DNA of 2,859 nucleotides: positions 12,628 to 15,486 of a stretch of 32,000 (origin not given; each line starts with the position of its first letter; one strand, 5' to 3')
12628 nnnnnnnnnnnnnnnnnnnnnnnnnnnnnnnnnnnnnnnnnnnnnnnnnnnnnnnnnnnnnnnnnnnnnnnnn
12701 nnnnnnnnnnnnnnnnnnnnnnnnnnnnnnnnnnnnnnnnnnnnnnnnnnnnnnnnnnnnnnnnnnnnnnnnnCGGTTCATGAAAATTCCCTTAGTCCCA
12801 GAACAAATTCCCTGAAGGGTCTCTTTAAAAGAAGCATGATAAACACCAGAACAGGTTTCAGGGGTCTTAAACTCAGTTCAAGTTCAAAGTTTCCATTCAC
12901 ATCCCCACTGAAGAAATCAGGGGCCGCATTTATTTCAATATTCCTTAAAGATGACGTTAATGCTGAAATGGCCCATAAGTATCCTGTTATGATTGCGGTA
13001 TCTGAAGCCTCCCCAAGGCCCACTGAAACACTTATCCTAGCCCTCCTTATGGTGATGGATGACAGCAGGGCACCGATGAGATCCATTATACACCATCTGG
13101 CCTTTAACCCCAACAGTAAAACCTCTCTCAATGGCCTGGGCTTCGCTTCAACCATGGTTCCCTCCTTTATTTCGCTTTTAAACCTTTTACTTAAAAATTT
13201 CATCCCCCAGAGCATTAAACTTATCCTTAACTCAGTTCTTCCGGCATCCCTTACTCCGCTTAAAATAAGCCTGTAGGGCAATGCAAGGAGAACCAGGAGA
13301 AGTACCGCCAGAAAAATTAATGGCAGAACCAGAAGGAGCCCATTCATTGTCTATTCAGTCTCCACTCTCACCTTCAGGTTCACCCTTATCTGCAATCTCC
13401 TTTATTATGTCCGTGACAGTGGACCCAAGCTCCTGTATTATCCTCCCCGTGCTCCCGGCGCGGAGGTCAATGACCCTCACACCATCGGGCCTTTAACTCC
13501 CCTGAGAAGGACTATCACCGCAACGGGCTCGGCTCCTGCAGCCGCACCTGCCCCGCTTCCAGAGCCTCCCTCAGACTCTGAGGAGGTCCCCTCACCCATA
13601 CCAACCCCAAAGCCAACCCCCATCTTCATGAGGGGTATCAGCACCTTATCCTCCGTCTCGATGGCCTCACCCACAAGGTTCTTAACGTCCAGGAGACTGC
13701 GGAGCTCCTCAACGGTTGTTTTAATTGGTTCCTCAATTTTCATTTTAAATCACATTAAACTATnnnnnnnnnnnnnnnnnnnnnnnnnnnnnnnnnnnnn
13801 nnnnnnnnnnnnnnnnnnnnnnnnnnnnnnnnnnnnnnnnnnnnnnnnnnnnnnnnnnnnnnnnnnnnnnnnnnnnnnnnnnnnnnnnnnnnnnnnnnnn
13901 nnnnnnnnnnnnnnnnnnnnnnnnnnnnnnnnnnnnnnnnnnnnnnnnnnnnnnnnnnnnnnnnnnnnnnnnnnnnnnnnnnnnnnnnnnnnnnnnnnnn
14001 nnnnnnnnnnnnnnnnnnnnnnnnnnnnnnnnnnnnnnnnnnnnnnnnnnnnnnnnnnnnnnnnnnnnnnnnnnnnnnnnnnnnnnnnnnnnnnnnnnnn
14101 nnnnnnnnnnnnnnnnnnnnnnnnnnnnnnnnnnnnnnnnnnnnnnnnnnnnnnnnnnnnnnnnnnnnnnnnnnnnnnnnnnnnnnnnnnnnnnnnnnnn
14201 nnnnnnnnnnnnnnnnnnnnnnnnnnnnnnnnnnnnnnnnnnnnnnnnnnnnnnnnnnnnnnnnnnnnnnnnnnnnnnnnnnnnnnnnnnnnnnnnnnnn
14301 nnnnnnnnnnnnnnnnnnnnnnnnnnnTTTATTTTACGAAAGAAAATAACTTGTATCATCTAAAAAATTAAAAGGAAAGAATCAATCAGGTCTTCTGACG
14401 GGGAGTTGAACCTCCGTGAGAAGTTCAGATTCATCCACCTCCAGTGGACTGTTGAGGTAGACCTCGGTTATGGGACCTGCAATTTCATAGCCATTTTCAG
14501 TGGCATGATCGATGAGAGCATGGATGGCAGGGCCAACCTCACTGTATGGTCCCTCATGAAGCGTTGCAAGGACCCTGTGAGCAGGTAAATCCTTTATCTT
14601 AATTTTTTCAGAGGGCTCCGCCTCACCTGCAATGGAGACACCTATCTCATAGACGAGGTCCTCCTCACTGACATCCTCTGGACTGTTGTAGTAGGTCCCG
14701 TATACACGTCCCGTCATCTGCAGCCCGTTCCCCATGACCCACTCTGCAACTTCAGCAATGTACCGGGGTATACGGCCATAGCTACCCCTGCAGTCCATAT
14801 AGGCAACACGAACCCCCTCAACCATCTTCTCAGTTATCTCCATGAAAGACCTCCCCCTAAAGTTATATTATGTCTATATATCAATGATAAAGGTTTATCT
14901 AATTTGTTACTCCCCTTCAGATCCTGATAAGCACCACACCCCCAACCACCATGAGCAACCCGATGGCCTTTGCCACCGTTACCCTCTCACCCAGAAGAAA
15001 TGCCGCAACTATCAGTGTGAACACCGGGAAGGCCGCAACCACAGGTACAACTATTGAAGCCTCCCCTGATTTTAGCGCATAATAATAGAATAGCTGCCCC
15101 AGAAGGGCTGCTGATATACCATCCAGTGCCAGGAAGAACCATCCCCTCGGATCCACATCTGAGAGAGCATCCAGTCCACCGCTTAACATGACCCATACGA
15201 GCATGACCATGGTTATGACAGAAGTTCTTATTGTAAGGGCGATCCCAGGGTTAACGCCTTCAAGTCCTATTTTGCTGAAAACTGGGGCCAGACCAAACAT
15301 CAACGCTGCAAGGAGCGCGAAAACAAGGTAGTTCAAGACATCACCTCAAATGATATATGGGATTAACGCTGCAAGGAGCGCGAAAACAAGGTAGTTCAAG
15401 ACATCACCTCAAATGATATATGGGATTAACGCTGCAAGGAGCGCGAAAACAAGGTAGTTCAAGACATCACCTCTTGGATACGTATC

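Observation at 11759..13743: Sporulation-type GerW/YtfJ and YtfI-like pair wired to a CPBP protease in a non-sporulating archaeon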

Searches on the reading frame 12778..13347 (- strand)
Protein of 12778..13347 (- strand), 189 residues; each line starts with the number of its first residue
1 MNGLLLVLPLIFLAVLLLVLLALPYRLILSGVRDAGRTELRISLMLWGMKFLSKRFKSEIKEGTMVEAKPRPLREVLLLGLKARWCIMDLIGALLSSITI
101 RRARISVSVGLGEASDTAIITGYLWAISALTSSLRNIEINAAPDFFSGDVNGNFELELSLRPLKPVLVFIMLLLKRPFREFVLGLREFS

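Call 5: search_protein_families(library=pfam, proteins=[window:12778-13347:-], max_evalue=1)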
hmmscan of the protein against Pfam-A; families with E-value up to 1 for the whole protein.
window:12778-13347:- (189 aa): 2 families
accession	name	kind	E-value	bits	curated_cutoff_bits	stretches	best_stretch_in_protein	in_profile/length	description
PF11167.13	DUF2953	-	1.1e-08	35.4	22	1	109-145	3-46/53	Protein of unknown function (DUF2953)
PF21959.2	DUF6923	-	0.17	12.1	27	1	103-140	123-160/234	Repeat of unknown function (DUF6923)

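Call 12: find_encoding_contigs(protein=window:12778-13347:-, flank=4000, max_places=10)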
Protein window:12778-13347:- (189 aa): 15 contigs read that carry it; 10 places shown.
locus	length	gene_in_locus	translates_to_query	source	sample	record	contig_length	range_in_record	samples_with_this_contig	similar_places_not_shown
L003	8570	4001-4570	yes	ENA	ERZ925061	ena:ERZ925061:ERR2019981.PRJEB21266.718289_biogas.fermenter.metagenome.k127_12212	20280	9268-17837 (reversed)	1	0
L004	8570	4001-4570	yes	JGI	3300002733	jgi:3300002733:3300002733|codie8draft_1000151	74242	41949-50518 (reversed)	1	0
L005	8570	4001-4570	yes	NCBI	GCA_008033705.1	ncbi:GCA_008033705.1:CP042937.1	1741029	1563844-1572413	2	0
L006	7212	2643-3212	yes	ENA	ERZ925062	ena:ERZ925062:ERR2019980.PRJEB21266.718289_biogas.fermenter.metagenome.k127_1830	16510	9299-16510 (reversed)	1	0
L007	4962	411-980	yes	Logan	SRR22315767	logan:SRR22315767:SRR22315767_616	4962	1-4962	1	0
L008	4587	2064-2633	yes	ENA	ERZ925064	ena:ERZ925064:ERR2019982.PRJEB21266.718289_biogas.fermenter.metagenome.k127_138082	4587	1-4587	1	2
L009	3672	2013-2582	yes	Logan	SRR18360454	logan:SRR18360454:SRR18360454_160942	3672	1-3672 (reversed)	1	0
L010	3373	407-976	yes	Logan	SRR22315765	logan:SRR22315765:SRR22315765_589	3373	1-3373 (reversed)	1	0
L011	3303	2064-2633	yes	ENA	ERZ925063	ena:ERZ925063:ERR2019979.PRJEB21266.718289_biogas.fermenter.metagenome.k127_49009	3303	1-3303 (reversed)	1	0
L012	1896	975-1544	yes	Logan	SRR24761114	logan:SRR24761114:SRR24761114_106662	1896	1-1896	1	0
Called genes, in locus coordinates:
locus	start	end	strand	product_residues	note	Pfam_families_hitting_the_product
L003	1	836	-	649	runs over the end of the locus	-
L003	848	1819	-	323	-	PF01073:3Beta_HSD, PF01370:Epimerase, PF02719:Polysacc_synt_2, PF04321:RmlD_sub_bind, PF05368:NmrA, PF13460:NAD_binding_10, PF16363:GDP_Man_Dehyd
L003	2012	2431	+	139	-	PF00892:EamA, PF03151:TPT (weak), PF10639:TMEM234 (weak)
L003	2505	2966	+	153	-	PF06445:GyrI-like, PF14526:Cass2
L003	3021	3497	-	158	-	PF07705:CARDB (faint)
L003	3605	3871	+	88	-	PF09579:Spore_YtfJ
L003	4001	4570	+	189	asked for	PF11167:DUF2953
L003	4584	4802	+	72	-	-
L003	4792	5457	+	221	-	PF02517:Rce1-like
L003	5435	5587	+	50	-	-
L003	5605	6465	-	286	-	PF00581:Rhodanese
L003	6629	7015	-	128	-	-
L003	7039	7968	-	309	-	PF00571:CBS, PF01769:MgtE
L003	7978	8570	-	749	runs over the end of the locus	PF00989:PAS, PF08448:PAS_4 (weak), PF13188:PAS_8 (weak), PF08447:PAS_3 (weak), PF07536:HWE_HK (weak), PF07568:HisKA_2, PF02518:HATPase_c, PF13581:HATPase_c_2 (weak), +1 more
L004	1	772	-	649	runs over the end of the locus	-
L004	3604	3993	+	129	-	PF09579:Spore_YtfJ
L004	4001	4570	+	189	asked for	PF11167:DUF2953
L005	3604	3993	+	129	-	PF09579:Spore_YtfJ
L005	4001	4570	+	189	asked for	PF11167:DUF2953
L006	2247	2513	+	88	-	PF09579:Spore_YtfJ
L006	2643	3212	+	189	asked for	PF11167:DUF2953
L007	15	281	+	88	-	PF09579:Spore_YtfJ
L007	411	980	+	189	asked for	PF11167:DUF2953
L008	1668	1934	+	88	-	PF09579:Spore_YtfJ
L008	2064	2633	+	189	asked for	PF11167:DUF2953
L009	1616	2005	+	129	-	PF09579:Spore_YtfJ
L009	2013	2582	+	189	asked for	PF11167:DUF2953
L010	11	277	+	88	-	PF09579:Spore_YtfJ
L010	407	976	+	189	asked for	PF11167:DUF2953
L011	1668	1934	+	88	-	PF09579:Spore_YtfJ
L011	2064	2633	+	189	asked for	PF11167:DUF2953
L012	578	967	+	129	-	PF09579:Spore_YtfJ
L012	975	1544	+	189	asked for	PF11167:DUF2953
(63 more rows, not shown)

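Call 13: find_homologous_proteins(query=window:12778-13347:-, max_evalue=0.001)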
Query window:12778-13347:- (189 aa): 8 proteins with E <= 0.001 among 3958 candidates.
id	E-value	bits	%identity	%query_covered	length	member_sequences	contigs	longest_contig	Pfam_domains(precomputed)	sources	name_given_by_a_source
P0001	1.6e-109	382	99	100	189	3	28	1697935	PF11167.14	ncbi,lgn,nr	ncbi:DUF2953 domain-containing protein [Methanothermobacter sp. THM-2]|nr:DUF2953 domain-containing 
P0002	7.8e-53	197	56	93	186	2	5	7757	PF11167.14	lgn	-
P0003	1.7e-52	196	55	99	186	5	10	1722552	PF11167.14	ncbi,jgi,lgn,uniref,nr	ncbi:DUF2953 domain-containing protein [Methanothermobacter sp. DP]|uniref:DUF2953 domain-containing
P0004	6.7e-52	194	55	97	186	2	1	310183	PF11167.14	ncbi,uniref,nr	ncbi:DUF2953 domain-containing protein [Methanothermobacter sp.]|uniref:DUF2953 domain-containing pr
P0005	4.3e-51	191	54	98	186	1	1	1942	PF11167.14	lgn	-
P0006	4.7e-50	188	52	97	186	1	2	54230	PF11167.14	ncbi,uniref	ncbi:DUF2953 domain-containing protein [Methanothermobacter sp.]|uniref:DUF2953 domain-containing pr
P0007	8.8e-9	54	29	63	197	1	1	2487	PF11167.14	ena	-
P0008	8.9e-9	54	29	63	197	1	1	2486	PF11167.14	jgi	-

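Call 15: find_encoding_contigs(protein=P0003, flank=5000, max_places=4)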
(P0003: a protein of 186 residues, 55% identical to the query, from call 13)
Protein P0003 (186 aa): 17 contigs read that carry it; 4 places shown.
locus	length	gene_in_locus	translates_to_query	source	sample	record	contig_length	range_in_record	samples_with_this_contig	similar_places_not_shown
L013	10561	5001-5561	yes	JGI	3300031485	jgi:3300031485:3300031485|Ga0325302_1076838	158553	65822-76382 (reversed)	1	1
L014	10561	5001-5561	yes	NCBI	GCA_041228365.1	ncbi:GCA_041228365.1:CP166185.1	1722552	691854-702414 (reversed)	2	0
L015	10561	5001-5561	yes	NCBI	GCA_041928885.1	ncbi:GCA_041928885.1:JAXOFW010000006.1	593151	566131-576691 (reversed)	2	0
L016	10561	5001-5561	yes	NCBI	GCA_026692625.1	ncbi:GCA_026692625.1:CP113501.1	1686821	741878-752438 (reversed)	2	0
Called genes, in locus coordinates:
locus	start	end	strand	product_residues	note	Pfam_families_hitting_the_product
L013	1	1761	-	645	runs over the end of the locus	-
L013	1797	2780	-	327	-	PF01073:3Beta_HSD, PF01370:Epimerase, PF02719:Polysacc_synt_2, PF04321:RmlD_sub_bind, PF05368:NmrA (weak), PF13460:NAD_binding_10 (weak), PF16363:GDP_Man_Dehyd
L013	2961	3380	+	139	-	PF00892:EamA, PF03151:TPT (weak), PF10639:TMEM234 (weak)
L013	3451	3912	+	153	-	PF06445:GyrI-like, PF14526:Cass2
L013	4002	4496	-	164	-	-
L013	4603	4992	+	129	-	PF09579:Spore_YtfJ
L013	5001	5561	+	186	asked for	PF11167:DUF2953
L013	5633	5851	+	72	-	-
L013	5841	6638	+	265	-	PF02517:Rce1-like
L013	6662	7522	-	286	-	PF00581:Rhodanese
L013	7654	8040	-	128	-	-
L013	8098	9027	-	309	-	PF00571:CBS, PF01769:MgtE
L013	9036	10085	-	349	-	PF00989:PAS, PF08448:PAS_4 (weak), PF13188:PAS_8 (weak), PF13426:PAS_9 (weak), PF08447:PAS_3 (weak), PF07568:HisKA_2, PF13581:HATPase_c_2, PF02518:HATPase_c, +1 more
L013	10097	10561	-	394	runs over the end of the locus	-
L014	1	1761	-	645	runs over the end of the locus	-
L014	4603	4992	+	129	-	PF09579:Spore_YtfJ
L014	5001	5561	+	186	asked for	PF11167:DUF2953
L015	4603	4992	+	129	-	PF09579:Spore_YtfJ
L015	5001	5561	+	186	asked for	PF11167:DUF2953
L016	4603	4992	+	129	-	PF09579:Spore_YtfJ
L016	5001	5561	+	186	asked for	PF11167:DUF2953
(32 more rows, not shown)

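Call 16: find_encoding_contigs(protein=P0007, flank=5000, max_places=4)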
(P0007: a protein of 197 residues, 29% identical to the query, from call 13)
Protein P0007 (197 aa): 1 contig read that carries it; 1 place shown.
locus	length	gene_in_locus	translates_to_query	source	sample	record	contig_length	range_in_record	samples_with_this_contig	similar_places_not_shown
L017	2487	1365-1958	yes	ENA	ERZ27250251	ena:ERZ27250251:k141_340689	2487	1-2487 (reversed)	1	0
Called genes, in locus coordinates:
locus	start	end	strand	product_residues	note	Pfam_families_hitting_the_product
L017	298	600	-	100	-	-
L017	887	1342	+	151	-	PF09579:Spore_YtfJ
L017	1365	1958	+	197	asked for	PF11167:DUF2953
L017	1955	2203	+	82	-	-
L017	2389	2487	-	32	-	?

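Call 63: search_protein_families(library=ncbifam, proteins=[window:12778-13347:-], max_evalue=0.01)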
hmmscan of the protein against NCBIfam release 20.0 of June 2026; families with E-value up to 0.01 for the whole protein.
window:12778-13347:- (189 aa): 0 families

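Call 88: search_solved_structures(query=A6, max_evalue=1)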
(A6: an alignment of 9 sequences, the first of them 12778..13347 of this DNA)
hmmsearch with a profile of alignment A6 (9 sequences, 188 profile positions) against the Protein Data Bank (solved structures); distinct sequences matched with E-value up to 1: 0.

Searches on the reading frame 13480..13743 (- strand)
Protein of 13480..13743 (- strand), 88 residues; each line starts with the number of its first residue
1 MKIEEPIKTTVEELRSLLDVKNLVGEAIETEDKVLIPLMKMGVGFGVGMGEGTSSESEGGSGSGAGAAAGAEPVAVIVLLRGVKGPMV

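Call 96: list_cluster_members(proteins=[window:13480-13743:-, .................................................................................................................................])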
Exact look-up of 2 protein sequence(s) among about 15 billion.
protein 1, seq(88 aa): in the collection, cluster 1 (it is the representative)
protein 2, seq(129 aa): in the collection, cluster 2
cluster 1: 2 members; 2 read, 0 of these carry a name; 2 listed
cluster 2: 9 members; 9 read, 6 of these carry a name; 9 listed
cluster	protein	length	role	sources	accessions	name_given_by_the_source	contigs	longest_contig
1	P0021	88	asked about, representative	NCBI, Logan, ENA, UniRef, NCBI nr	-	-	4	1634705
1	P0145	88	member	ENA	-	-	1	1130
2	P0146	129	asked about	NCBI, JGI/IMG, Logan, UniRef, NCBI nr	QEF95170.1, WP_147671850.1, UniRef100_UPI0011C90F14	sporulation protein [Methanothermobacter sp. KEPCO-1] | GerW family sporulation protein n=1 Tax=Methanothermobacter sp. KEPCO-1 TaxID=2603820 ... | spore germination protein GerW family protein [Methanothermobacter sp. KEPCO-1]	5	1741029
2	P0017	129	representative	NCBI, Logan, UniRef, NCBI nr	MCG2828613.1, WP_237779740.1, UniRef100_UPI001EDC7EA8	GerW family sporulation protein [Methanothermobacter sp. K4] | GerW family sporulation protein n=1 Tax=Methanothermobacter sp. K4 TaxID=2913262 ... | spore germination protein GerW family protein [Methanothermobacter sp. K4]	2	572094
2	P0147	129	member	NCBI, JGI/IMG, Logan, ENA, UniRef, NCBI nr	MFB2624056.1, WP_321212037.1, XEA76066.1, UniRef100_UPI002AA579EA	spore germination protein GerW family protein [Methanothermobacter sp. DP] | GerW family sporulation protein n=1 Tax=Methanothermobacter TaxID=145260 ...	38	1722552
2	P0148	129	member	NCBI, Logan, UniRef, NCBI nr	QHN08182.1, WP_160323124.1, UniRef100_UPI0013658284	GerW family sporulation protein [Methanothermobacter sp. THM-2] | GerW family sporulation protein n=1 Tax=Methanothermobacter sp. THM-2 TaxID=2606912 ... | spore germination protein GerW family protein [Methanothermobacter sp. THM-2]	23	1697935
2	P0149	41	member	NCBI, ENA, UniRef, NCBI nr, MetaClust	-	-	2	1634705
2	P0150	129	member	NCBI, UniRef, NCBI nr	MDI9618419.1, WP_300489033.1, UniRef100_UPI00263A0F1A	GerW family sporulation protein [Methanothermobacter sp.] | GerW family sporulation protein n=1 Tax=Methanothermobacter sp. TaxID=1884223 ... | spore germination protein GerW family protein [Methanothermobacter sp.]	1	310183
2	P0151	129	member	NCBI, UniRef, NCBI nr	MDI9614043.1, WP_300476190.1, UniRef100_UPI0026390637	GerW family sporulation protein [Methanothermobacter sp.] | GerW family sporulation protein n=1 Tax=Methanothermobacter sp. TaxID=1884223 ... | spore germination protein GerW family protein [Methanothermobacter sp.]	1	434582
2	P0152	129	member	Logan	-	-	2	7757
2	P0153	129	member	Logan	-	-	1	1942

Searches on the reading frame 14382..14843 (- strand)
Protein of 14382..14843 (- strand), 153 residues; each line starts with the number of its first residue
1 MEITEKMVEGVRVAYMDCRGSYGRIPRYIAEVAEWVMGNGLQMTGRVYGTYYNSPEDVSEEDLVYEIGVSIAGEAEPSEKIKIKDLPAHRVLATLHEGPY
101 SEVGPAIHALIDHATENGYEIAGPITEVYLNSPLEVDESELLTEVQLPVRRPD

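Call 5: search_protein_families(library=pfam, proteins=[window:14382-14843:-], max_evalue=1)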
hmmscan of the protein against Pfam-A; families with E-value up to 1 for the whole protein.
window:14382-14843:- (153 aa): 2 families
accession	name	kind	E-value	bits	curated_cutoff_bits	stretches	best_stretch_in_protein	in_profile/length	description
PF06445.20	GyrI-like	-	4.1e-33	115.3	26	1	1-150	1-155/155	GyrI-like small molecule binding domain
PF14526.11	Cass2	-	2.1e-08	35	27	1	9-135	6-140/150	Integron-associated effector binding protein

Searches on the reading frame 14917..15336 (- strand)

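Call 43: search_protein_families(library=pfam, proteins=[window:14917-15336:-], max_evalue=0.001)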
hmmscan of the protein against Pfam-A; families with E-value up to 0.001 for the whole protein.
window:14917-15336:- (139 aa): 3 families
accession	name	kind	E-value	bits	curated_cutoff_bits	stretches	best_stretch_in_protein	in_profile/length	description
PF00892.27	EamA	-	2e-25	90.1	28.2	1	4-137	4-133/135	EamA-like transporter family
PF03151.22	TPT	-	1.4e-06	28.3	30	1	41-136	41-134/291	Triose-phosphate Transporter family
PF10639.15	TMEM234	-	3.1e-06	27.7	30.1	1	78-137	52-112/113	Putative transmembrane family 234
